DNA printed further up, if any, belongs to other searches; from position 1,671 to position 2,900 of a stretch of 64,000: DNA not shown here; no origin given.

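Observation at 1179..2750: Cyclo-ligase plus stand-alone Ftr: candidate formyl shuttle from the methanofuran/H4MPT pool into the H4F serine cycle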

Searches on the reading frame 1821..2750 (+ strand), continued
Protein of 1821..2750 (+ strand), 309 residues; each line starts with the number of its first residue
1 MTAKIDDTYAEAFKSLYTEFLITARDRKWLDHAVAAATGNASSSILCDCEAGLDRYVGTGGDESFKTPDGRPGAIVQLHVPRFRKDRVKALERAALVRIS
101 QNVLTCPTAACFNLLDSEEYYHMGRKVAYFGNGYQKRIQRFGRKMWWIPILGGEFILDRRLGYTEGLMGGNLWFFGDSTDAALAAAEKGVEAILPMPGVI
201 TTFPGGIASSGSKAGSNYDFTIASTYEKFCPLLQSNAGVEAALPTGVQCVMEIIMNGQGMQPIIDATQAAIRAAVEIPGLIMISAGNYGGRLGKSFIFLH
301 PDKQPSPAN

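Call 57: find_encoding_contigs(protein=P0453, flank=10000, max_places=3)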
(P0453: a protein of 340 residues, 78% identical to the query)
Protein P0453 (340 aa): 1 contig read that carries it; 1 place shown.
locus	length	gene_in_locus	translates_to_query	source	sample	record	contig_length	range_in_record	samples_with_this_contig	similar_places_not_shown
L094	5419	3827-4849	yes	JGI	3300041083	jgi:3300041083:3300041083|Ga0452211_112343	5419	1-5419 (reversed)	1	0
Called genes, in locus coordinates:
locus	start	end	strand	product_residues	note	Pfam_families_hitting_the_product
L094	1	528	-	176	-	?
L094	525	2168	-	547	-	PF01979:Amidohydro_1 (faint), PF07969:Amidohydro_3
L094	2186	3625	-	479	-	-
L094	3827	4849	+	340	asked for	PF00288:GHMP_kinases_N, PF08544:GHMP_kinases_C (weak)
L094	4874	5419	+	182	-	?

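Call 67: find_encoding_contigs(protein=P0257, flank=8000, max_places=1)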
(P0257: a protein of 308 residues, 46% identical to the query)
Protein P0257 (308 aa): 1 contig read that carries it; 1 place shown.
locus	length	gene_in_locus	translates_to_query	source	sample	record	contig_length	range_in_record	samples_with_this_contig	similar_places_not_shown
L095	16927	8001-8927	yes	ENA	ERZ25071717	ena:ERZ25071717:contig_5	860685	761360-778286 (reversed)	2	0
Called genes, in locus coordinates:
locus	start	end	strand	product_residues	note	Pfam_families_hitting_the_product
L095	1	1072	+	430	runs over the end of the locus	PF01546:Peptidase_M20, PF07687:M20_dimer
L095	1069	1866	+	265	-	PF00005:ABC_tran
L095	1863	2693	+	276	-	PF00528:BPD_transp_1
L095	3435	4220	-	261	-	PF20123:DUF6513, PF00809:Pterin_bind (weak)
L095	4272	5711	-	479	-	PF09492:Pec_lyase (faint)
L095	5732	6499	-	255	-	PF00106:adh_short, PF13561:adh_short_C2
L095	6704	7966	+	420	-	-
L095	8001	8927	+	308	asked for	PF01913:FTR, PF02741:FTR_C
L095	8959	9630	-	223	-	PF00694:Aconitase_C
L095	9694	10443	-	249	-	PF13676:TIR_2 (faint)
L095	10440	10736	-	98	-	PF13676:TIR_2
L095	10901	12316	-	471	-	PF00330:Aconitase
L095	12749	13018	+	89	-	-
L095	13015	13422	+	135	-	PF01381:HTH_3 (faint)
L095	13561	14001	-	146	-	PF07596:SBP_bac_10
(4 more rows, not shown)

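Call 68: find_encoding_contigs(protein=P0407, flank=8000, max_places=1)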
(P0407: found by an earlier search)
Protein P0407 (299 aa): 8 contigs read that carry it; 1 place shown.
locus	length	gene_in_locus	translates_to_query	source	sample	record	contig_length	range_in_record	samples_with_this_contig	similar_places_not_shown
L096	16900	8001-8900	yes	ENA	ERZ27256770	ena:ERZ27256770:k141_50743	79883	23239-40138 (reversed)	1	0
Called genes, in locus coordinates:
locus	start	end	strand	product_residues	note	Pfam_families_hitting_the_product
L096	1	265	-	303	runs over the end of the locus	PF02729:OTCace_N, PF00185:OTCace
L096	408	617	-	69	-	PF00125:Histone, PF00808:CBFD_NFYB_HMF, PF15511:CENP-T_C (weak), PF15630:CENP-S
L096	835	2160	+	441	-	PF07969:Amidohydro_3 (faint), PF01979:Amidohydro_1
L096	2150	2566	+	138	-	PF14595:Thioredoxin_9 (faint), PF00085:Thioredoxin, PF13098:Thioredoxin_2, PF13905:Thioredoxin_8 (faint), PF04756:OST3_OST6 (weak)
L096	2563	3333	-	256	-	PF10418:DHODB_Fe-S_bind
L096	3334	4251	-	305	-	PF01180:DHO_dh, PF03060:NMO (faint), PF01207:Dus (faint)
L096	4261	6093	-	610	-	PF12679:ABC2_membrane_2, PF12698:ABC2_membrane_3, PF01061:ABC2_membrane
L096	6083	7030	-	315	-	PF00005:ABC_tran, PF13304:AAA_21 (faint)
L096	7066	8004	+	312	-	PF01993:MTD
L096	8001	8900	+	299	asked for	PF01913:FTR, PF02741:FTR_C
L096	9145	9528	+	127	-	PF01568:Molydop_binding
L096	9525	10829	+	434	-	PF00384:Molybdopterin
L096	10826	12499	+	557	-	PF01979:Amidohydro_1 (faint), PF07969:Amidohydro_3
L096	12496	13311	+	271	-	PF01493:GXGXG (weak)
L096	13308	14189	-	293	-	PF13691:Lactamase_B_4, PF23023:Anti-Pycsar_Apyc1, PF00753:Lactamase_B (weak), PF12706:Lactamase_B_2 (weak)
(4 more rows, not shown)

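Call 74: search_protein_families(library=pfam, proteins=[P0264, P0277, P0278, P0272, P0372, P0251, P0244, P0320, P0377], max_evalue=0.001)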
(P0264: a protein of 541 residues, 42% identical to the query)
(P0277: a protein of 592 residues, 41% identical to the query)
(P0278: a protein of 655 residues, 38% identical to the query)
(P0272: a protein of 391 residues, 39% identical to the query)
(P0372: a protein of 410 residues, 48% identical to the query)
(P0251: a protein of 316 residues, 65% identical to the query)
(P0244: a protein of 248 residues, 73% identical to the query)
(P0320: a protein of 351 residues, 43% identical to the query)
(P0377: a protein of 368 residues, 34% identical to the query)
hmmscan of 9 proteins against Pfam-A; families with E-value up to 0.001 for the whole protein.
P0264 (541 aa): 3 families
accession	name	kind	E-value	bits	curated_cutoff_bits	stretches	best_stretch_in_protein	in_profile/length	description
PF02741.20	FTR_C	-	3.4e-60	202.8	25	1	392-539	1-149/149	FTR, proximal lobe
PF01913.23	FTR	-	1.5e-59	200.4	27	1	247-389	1-142/142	Formylmethanofuran-tetrahydromethanopterin formyltransferase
PF07969.17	Amidohydro_3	-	6.3e-23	82.4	29.7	1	18-183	295-471/472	Amidohydrolase family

P0277 (592 aa): 2 families
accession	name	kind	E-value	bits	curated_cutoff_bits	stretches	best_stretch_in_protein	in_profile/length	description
PF01913.23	FTR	-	2.1e-55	187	27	1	1-149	1-142/142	Formylmethanofuran-tetrahydromethanopterin formyltransferase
PF02741.20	FTR_C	-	2.5e-55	187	25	1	152-303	1-149/149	FTR, proximal lobe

P0278 (655 aa): 3 families
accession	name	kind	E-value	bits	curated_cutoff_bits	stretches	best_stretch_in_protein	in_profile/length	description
PF01913.23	FTR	-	1e-59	201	27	1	2-143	1-141/142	Formylmethanofuran-tetrahydromethanopterin formyltransferase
PF02741.20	FTR_C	-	1e-52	178.6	25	1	147-296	1-148/149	FTR, proximal lobe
PF01493.24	GXGXG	-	7.8e-06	26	32.5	1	448-521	95-160/190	GXGXG motif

P0272 (391 aa): 2 families
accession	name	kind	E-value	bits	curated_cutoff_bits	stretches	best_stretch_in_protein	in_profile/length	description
PF02741.20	FTR_C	-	5.9e-57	192.3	25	1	240-386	1-149/149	FTR, proximal lobe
PF01913.23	FTR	-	5.9e-53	179.1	27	1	89-237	1-142/142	Formylmethanofuran-tetrahydromethanopterin formyltransferase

P0372 (410 aa): 2 families
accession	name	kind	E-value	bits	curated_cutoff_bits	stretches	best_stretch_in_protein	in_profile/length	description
PF01812.26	5-FTHF_cyc-lig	-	7.2e-07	29.7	27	1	151-197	136-186/186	5-formyltetrahydrofolate cyclo-ligase family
PF01913.23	FTR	-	8.5e-05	23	27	1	241-273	30-62/142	Formylmethanofuran-tetrahydromethanopterin formyltransferase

P0251 (316 aa): 2 families
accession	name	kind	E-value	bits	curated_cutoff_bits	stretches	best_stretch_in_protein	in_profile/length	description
PF01913.23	FTR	-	1.3e-38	132.6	27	1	120-255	6-130/142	Formylmethanofuran-tetrahydromethanopterin formyltransferase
PF01812.26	5-FTHF_cyc-lig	-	0.00039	20.8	27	1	4-49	91-131/186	5-formyltetrahydrofolate cyclo-ligase family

P0244 (248 aa): 2 families
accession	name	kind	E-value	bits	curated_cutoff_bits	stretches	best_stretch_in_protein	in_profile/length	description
PF01913.23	FTR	-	8.5e-41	139.7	27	1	61-208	6-142/142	Formylmethanofuran-tetrahydromethanopterin formyltransferase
PF02741.20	FTR_C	-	2.9e-06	27.8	25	1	211-246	1-36/149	FTR, proximal lobe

P0320 (351 aa): 2 families
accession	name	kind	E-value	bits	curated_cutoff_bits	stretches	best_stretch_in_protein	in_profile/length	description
PF02741.20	FTR_C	-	2.2e-34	119.1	25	1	167-284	1-112/149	FTR, proximal lobe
PF01913.23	FTR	-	6e-34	117.5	27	1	83-164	63-142/142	Formylmethanofuran-tetrahydromethanopterin formyltransferase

P0377 (368 aa): 2 families
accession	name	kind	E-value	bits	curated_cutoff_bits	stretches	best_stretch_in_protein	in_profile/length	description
PF02741.20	FTR_C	-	1.3e-39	136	25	1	216-323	1-108/149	FTR, proximal lobe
PF01913.23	FTR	-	1.1e-23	84.2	27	1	102-213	31-142/142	Formylmethanofuran-tetrahydromethanopterin formyltransferase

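Call 76: find_encoding_contigs(protein=P0372, flank=10000, max_places=2)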
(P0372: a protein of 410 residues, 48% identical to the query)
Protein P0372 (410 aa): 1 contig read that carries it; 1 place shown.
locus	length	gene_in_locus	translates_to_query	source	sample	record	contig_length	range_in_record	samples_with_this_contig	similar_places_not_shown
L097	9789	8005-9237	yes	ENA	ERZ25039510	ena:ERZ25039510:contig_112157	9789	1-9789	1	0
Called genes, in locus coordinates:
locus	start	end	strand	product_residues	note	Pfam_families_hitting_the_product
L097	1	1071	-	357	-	?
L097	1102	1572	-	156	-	PF01812:5-FTHF_cyc-lig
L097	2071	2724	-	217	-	PF18914:DUF5666 (faint)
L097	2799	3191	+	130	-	-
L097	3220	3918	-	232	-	PF13660:DUF4147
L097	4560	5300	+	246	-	PF00266:Aminotran_5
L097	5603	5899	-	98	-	-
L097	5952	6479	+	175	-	PF13660:DUF4147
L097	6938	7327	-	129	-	-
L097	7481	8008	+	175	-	-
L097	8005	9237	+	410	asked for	PF01812:5-FTHF_cyc-lig (faint)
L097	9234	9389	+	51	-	PF02741:FTR_C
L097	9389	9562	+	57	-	PF02741:FTR_C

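Call 77: find_encoding_contigs(protein=P0251, flank=10000, max_places=2)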
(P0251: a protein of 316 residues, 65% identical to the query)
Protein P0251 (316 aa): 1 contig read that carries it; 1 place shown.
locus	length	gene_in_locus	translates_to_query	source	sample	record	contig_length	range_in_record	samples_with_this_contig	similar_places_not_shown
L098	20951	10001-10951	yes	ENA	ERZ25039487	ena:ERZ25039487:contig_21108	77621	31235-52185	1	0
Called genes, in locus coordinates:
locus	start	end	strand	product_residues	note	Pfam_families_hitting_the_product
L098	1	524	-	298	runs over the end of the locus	PF09969:DUF2203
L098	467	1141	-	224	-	PF00037:Fer4 (weak), PF13237:Fer4_10 (weak), PF14697:Fer4_21 (weak), PF12838:Fer4_7, PF00037:Fer4 (weak)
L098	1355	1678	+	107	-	-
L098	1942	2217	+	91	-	PF02599:CsrA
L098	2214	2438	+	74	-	-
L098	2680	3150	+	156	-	PF00762:Ferrochelatase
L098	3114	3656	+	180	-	PF00762:Ferrochelatase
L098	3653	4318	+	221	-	-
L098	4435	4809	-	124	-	-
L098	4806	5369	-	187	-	-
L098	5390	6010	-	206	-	PF07596:SBP_bac_10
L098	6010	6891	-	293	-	-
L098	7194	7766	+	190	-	PF00126:HTH_1 (weak)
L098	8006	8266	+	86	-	PF13531:SBP_bac_11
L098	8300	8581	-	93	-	PF02803:Thiolase_C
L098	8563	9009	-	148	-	PF00108:Thiolase_N (weak)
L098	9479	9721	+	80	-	-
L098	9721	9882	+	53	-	-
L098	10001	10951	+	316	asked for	PF01913:FTR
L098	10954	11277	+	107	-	PF02741:FTR_C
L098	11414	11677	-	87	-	-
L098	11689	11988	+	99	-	PF00005:ABC_tran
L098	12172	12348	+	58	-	-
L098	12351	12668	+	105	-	PF16962:ABC_export (weak)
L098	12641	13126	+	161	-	-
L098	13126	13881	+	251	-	-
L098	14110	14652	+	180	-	PF07726:AAA_3, PF07728:AAA_5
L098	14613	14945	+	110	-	PF17863:AAA_lid_2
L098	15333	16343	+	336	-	-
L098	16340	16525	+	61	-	-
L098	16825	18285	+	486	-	PF13559:DUF4129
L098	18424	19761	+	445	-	PF13646:HEAT_2 (weak), PF00092:VWA (weak), PF13519:VWA_2 (weak), PF13768:VWA_3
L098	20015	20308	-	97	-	PF03992:ABM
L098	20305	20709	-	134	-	PF07478:Dala_Dala_lig_C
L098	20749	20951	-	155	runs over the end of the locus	-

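Call 80: search_protein_families(library=pfam, proteins=[L061:6015-7241:-, L061:5694-6887:+, L005:10990-12348:-], max_evalue=0.1)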
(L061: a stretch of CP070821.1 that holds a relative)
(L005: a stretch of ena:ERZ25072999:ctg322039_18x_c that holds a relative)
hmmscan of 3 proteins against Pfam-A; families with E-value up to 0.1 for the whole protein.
L061:6015-7241:- (408 aa): 1 family
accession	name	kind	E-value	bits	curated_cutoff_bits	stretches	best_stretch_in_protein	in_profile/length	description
PF00266.25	Aminotran_5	-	0.00095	18.7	21.5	1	126-201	115-189/371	Aminotransferase class-V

L061:5694-6887:+ (397 aa): 0 families

L005:10990-12348:- (452 aa): 2 families
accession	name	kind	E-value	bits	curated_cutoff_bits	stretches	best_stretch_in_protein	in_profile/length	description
PF01212.27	Beta_elim_lyase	-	2e-73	247.7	27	1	46-417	1-287/288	Beta-eliminating lyase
PF05889.19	SepSecS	-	0.012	14.8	21.1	1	159-219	140-196/389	O-phosphoseryl-tRNA(Sec) selenium transferase, SepSecS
